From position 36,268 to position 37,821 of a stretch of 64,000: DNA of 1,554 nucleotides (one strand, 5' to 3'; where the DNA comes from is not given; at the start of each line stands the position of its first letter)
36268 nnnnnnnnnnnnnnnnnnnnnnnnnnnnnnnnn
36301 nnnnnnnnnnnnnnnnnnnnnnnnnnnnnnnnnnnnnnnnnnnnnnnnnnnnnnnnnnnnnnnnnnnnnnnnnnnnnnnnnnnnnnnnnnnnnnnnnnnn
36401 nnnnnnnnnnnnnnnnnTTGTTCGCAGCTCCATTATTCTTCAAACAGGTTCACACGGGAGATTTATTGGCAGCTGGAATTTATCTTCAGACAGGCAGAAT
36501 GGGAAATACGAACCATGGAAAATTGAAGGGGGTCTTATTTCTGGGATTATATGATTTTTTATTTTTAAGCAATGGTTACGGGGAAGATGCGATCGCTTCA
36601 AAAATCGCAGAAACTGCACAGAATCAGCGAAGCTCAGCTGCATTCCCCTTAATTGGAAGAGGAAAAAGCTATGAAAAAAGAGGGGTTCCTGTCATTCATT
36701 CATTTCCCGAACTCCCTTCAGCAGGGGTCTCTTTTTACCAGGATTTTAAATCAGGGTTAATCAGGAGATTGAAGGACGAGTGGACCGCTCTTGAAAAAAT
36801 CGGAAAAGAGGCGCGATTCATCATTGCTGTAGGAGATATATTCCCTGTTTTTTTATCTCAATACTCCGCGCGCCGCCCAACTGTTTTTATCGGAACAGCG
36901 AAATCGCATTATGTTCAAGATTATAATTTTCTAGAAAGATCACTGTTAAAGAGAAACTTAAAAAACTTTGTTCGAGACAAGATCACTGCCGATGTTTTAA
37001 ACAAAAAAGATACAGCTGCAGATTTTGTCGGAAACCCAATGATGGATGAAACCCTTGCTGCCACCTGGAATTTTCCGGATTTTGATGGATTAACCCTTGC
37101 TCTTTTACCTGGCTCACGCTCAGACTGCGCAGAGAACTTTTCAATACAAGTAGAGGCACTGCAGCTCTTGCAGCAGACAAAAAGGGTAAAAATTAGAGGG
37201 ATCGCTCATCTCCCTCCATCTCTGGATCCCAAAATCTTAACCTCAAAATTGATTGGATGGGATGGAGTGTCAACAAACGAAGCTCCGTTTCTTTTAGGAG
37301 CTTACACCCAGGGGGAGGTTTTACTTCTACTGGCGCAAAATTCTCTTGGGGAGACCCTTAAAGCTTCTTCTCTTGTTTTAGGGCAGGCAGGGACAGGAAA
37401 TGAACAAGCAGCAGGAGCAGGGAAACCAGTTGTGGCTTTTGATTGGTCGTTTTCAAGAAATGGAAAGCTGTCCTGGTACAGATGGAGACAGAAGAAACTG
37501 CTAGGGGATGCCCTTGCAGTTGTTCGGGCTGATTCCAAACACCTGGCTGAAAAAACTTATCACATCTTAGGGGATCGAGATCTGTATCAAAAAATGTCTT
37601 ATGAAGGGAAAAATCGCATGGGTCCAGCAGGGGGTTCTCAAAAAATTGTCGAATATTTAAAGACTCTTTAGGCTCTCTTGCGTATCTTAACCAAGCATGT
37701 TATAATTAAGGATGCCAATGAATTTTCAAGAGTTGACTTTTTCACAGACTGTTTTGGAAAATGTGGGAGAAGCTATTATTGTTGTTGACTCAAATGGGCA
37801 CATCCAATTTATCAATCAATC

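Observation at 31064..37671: Lipid-A cluster with a GnnA-like oxidoreductase and extra enzymes suggesting modified or non-canonical lipid A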

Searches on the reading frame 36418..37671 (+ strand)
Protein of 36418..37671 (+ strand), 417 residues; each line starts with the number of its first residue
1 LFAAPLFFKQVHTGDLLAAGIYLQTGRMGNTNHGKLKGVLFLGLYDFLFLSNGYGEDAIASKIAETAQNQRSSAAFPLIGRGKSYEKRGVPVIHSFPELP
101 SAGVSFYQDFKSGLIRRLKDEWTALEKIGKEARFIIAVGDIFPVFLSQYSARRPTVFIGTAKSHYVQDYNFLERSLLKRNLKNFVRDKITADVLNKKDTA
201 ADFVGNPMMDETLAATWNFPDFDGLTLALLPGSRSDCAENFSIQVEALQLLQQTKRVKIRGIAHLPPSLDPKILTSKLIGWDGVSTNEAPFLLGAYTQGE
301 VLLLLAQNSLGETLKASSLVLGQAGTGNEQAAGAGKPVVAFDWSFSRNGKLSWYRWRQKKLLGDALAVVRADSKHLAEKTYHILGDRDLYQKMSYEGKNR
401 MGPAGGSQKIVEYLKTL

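Call 4: search_protein_families(library=pfam, proteins=[window:36418-37671:+], max_evalue=0.01)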
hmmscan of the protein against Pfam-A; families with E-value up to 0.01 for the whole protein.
window:36418-37671:+ (417 aa): 0 families

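Call 5: search_protein_families(library=ncbifam, proteins=[window:36418-37671:+], max_evalue=0.01)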
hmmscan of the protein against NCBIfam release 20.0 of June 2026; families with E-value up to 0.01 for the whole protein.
window:36418-37671:+ (417 aa): 1 family
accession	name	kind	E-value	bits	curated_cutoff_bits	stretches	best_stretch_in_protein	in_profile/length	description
TIGR03492.1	TIGR03492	hypoth_equivalog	4.2e-70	236.4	219.2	1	48-415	1-393/396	lipid-A-disaccharide synthase-related protein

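Call 27: find_homologous_proteins(query=window:36499-37671:+, max_evalue=0.00001)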
Query window:36499-37671:+ (390 aa): 351 proteins with E <= 0.00001 among 8000 candidates; the best 120 are listed.
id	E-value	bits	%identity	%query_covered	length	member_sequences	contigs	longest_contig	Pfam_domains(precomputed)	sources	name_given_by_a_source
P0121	9.3e-257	869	98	100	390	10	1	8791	-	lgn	-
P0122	8.5e-177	606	70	100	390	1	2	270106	-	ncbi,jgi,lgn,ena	jgi:uncharacterized protein (TIGR03492 family)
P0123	3.7e-122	426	54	95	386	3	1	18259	-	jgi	jgi:uncharacterized protein (TIGR03492 family)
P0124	7.5e-113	395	52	91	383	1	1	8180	-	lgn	-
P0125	2.0e-110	387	51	95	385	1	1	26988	-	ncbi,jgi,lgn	-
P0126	2.2e-110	387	50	96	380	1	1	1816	-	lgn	-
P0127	1.1e-109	385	50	95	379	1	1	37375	-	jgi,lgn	-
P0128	8.2e-109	382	50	95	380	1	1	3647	-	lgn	-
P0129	3.2e-107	377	50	95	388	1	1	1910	-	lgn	-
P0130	3.9e-105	370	48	96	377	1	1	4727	-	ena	-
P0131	2.9e-104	367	48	95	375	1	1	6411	-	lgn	-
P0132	5.2e-104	366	49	96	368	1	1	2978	-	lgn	-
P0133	6.7e-70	254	39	94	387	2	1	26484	PF02350.26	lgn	-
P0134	8.5e-70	254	42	50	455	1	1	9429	-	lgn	-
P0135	2.4e-67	246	42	94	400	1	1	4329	-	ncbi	-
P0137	1.6e-66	243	39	94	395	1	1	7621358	PF02684.22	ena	-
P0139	2.0e-65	239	38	95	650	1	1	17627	PF00149.34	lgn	-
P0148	1.1e-60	224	36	94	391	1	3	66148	PF02350.26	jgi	jgi:uncharacterized protein (TIGR03492 family)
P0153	1.1e-59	220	35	94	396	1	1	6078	PF02350.26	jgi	jgi:uncharacterized protein (TIGR03492 family)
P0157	7.0e-59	218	38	95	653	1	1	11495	PF00149.34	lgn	-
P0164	2.3e-57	213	36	94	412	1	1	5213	-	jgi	jgi:uncharacterized protein (TIGR03492 family)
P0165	2.4e-57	213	38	95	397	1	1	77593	-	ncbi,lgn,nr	ncbi:MAG: lipid-A-disaccharide synthase-related protein [Chloroflexi bacterium]|nr:lipid-A-disacchar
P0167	9.7e-57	211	37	95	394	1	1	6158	PF02350.26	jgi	jgi:uncharacterized protein (TIGR03492 family)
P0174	4.0e-53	199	36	96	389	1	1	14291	-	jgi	jgi:uncharacterized protein (TIGR03492 family)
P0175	4.5e-52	195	36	94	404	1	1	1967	-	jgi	jgi:uncharacterized protein (TIGR03492 family)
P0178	6.0e-51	192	34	96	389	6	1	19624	-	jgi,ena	jgi:uncharacterized protein (TIGR03492 family)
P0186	4.9e-50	189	34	95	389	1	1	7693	-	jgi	jgi:uncharacterized protein (TIGR03492 family)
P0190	1.8e-49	187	37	95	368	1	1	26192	-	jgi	jgi:uncharacterized protein (TIGR03492 family)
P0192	4.2e-49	186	35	91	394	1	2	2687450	-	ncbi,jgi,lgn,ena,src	-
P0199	1.1e-47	181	34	92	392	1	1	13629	-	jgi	jgi:uncharacterized protein (TIGR03492 family)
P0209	1.1e-46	178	34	95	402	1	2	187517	-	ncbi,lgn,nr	ncbi:MAG: lipid-A-disaccharide synthase-related protein [Bacillota bacterium]|nr:lipid-A-disaccharid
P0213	3.8e-46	176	33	95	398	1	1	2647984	-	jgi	jgi:uncharacterized protein (TIGR03492 family)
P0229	6.9e-43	165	34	78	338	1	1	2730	-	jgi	jgi:uncharacterized protein (TIGR03492 family)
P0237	8.1e-42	162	33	95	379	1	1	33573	-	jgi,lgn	jgi:uncharacterized protein (TIGR03492 family)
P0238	1.6e-41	161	33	91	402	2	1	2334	-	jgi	jgi:uncharacterized protein (TIGR03492 family)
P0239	1.6e-41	161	36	94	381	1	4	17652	-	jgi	jgi:uncharacterized protein (TIGR03492 family)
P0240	2.1e-41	160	33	95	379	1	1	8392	-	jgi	jgi:uncharacterized protein (TIGR03492 family)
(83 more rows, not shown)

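Call 29: find_encoding_contigs(protein=P0139, flank=9000, max_places=1)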
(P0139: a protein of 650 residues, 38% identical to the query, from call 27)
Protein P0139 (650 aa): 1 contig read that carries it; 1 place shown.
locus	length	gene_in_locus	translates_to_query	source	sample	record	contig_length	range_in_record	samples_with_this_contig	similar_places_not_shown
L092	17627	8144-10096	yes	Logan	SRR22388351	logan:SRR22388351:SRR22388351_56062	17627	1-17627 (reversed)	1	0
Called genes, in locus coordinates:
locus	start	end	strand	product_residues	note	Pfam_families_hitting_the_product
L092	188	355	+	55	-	-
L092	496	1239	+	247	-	PF00106:adh_short, PF08659:KR, PF23441:SDR, PF13561:adh_short_C2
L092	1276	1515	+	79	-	PF00550:PP-binding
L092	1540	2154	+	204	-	PF02834:LigT_PEase, PF13563:2_5_RNA_ligase2, PF02834:LigT_PEase (weak)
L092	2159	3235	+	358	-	PF00154:RecA_N, PF08423:Rad51, PF06745:ATPase (weak), PF21096:RecA_C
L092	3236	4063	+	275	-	PF03331:LpxC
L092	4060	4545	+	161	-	PF22817:ApeP-like, PF07977:FabA, PF22818:ApeI-like, PF01575:MaoC_dehydratas (weak)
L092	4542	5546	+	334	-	PF01408:GFO_IDH_MocA, PF22725:GFO_IDH_MocA_C3, PF02894:GFO_IDH_MocA_C (faint)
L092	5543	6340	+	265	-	PF00132:Hexapep (weak), PF25084:LbH_EIF2B (faint), PF25087:GMPPB_C (weak), PF00132:Hexapep, PF13720:Acetyltransf_11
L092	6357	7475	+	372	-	PF02684:LpxB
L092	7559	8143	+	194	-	PF04191:PEMT, PF04140:ICMT (faint), PF01222:ERG4_ERG24 (faint)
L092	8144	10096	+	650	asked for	PF00149:Metallophos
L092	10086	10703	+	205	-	PF06835:LptC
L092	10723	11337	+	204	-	-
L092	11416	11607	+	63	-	PF00830:Ribosomal_L28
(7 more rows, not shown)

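Call 37: search_protein_families(library=ncbifam, proteins=[P0139], max_evalue=10)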
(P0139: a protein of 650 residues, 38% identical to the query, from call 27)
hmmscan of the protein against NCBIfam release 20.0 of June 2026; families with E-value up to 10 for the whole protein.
P0139 (650 aa): 18 families
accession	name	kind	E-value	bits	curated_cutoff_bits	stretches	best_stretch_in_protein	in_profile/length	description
TIGR03492.1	TIGR03492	hypoth_equivalog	6e-91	305.1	219.2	1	263-644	1-394/396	lipid-A-disaccharide synthase-related protein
TIGR04486.1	thiosulf_SoxB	equivalog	7.9e-38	130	550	1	22-248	128-348/556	thiosulfohydrolase SoxB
NF041198.1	UshA_like_PCGU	equivalog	1.3e-30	106.5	275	1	14-246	57-286/519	UshA-like (seleno)protein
NF007109.1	PRK09558.1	equivalog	7e-23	81.2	600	1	29-194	77-255/550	bifunctional UDP-sugar hydrolase/5'-nucleotidase UshA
TIGR01530.1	nadN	equivalog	4.1e-21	75.1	436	1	20-198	40-219/550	NAD nucleotidase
NF006937.0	PRK09419.1-4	equivalog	1.3e-20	72.5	2554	2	106-226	788-910/1411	multifunctional 2',3'-cyclic-nucleotide 2'-phosphodiesterase/3'-nucleotidase/5'-nucleotidase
NF006938.0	PRK09420.1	equivalog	1.5e-20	73.2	486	1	27-267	73-344/648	bifunctional 2',3'-cyclic-nucleotide 2'-phosphodiesterase/3'-nucleotidase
NF006934.0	PRK09419.1-1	subfamily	4.5e-20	70.9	1646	1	22-248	88-321/1174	multifunctional 2',3'-cyclic-nucleotide 2'-phosphodiesterase/3'-nucleotidase/5'-nucleotidase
NF006935.0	PRK09419.1-2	equivalog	7e-20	70.3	2801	2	106-222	809-927/1445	multifunctional 2',3'-cyclic-nucleotide 2'-phosphodiesterase/3'-nucleotidase/5'-nucleotidase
TIGR01390.1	CycNucDiestase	equivalog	3.9e-17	62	883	1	32-248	49-303/626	2',3'-cyclic-nucleotide 2'-phosphodiesterase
NF008871.0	PRK11907.1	equivalog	2.1e-12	46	1266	1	32-200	162-357/814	bifunctional 2',3'-cyclic-nucleotide 2'-phosphodiesterase/3'-nucleotidase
NF040549.1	Nt5e_LPXTG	exception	2.2e-11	42.8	1050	1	4-227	99-353/731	cell surface ecto-5'-nucleotidase Nt5e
NF006933.0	PRK09418.1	equivalog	7.2e-10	37.7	1419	1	51-239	120-329/780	bifunctional 2',3'-cyclic-nucleotide 2'-phosphodiesterase/3'-nucleotidase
NF006936.0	PRK09419.1-3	equivalog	2.9e-07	28.5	2542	1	51-200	134-304/1212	multifunctional 2',3'-cyclic-nucleotide 2'-phosphodiesterase/3'-nucleotidase/5'-nucleotidase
NF049981.1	UshA_like_Sel_2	equivalog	0.0035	16.8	140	1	146-230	143-228/262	UshA-like (seleno)protein family 2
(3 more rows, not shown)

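Call 39: find_encoding_contigs(protein=P0192, flank=9000, max_places=1)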
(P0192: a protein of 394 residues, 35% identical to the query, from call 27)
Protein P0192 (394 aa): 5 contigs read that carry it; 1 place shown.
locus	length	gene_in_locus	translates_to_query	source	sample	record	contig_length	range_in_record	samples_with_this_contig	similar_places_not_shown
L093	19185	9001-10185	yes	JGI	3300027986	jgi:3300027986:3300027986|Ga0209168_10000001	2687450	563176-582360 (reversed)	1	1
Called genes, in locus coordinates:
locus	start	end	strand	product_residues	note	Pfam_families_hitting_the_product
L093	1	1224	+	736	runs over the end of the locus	PF07244:POTRA, PF01103:Omp85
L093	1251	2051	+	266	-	PF03938:OmpH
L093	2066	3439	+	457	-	-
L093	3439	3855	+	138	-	PF03938:OmpH (weak)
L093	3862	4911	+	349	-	PF04613:LpxD, PF25087:GMPPB_C (weak), PF25084:LbH_EIF2B (faint), PF00132:Hexapep (weak)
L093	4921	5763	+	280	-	PF03331:LpxC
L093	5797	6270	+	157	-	PF22817:ApeP-like (weak), PF07977:FabA, PF22818:ApeI-like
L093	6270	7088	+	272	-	PF25084:LbH_EIF2B (faint), PF25087:GMPPB_C (weak), PF00132:Hexapep, PF13720:Acetyltransf_11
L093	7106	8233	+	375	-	PF02684:LpxB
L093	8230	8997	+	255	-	-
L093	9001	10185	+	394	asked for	-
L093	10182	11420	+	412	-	PF04932:Wzy_C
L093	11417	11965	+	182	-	PF06835:LptC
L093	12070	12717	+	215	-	PF00005:ABC_tran, PF13304:AAA_21 (faint)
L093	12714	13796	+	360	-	PF03739:LptF_LptG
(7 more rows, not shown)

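Call 40: find_encoding_contigs(protein=P0137, flank=9000, max_places=1)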
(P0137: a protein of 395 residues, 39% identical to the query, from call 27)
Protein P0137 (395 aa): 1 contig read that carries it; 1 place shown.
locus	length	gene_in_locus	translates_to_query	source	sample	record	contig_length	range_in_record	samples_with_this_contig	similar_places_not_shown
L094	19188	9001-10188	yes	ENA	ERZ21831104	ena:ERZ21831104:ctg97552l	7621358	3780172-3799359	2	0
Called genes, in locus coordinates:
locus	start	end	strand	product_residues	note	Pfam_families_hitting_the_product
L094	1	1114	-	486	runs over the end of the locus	PF12796:Ank_2, PF13857:Ank_5 (weak), PF13637:Ank_4, PF12796:Ank_2, PF13637:Ank_4, PF13857:Ank_5, PF13857:Ank_5, PF12796:Ank_2, +9 more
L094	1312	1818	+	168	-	-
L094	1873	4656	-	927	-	PF23914:TPR_CcmH_CycH, PF00515:TPR_1 (weak), PF09295:ChAPs (weak), PF23914:TPR_CcmH_CycH, PF25062:ARM_TT21_N (weak), PF14559:TPR_19 (weak), PF00515:TPR_1, PF13414:TPR_11, +28 more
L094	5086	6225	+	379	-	PF02684:LpxB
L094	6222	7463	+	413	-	PF02684:LpxB (faint)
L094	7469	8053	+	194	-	PF06966:DUF1295 (weak), PF04191:PEMT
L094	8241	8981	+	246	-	PF00149:Metallophos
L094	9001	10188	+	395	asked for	PF02684:LpxB (weak)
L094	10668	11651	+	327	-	-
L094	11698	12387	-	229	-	-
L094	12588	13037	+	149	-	PF13279:4HBT_2, PF03061:4HBT (weak)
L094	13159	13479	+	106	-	-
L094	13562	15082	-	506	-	PF00512:HisKA (weak)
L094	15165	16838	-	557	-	PF00485:PRK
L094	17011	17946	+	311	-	PF01209:Ubie_methyltran, PF13489:Methyltransf_23, PF13649:Methyltransf_25, PF13847:Methyltransf_31, PF08241:Methyltransf_11, PF08242:Methyltransf_12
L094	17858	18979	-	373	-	PF03739:LptF_LptG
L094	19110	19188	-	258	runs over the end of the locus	PF00005:ABC_tran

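Call 50: search_protein_families(library=pfam, proteins=[L094:6222-7463:+], max_evalue=0.001)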
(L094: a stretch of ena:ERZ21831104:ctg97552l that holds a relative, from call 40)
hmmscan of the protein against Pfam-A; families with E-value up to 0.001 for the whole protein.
L094:6222-7463:+ (413 aa): 2 families
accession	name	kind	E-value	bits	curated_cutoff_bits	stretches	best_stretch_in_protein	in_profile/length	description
PF02684.21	LpxB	-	7.5e-13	48.5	22.6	1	150-222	155-227/374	Lipid-A-disaccharide synthetase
PF02350.25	Epimerase_2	-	0.00017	21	30.6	0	128-304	125-288/347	UDP-N-acetylglucosamine 2-epimerase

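Call 60: search_protein_representatives(protein=P0139)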
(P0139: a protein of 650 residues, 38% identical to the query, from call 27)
Query: 650 residues. Proteins with E-value up to 0.001 (for the whole library): 13037; up to 1e-10: 5401; up to 1e-30: 491. The best 150 are listed.
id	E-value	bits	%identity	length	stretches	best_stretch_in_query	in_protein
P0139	0.0e+00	1448.4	100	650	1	1-650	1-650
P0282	3.4e-97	342.9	47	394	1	260-644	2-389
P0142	1.2e-92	327.9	46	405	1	258-647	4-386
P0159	3.2e-91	323.2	45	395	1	259-642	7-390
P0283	1.9e-89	317.3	44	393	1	259-646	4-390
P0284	2.3e-86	307.2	44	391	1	260-642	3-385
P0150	4.3e-84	299.6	45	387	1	260-642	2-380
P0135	5.2e-83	296.1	43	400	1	262-642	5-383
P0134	3.5e-81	290.0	49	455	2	261-465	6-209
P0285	1.1e-80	288.4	43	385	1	260-642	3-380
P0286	4.9e-77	276.3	41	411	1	257-642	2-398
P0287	1.3e-76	275.0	40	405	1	261-644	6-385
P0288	3.3e-75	270.3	41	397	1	260-644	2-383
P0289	2.3e-73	264.2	42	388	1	260-644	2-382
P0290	2.3e-73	264.2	41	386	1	260-642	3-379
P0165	2.8e-69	250.7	41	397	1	259-644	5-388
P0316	1.3e-59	218.8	36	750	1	262-645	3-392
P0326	4.1e-58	213.8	38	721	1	261-636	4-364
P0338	1.5e-56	208.7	37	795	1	260-639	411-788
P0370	1.0e-52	196.0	34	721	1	262-646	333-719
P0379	2.7e-51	191.3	39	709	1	261-638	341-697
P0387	1.9e-50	188.5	35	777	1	257-642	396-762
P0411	1.0e-47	179.5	33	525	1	259-639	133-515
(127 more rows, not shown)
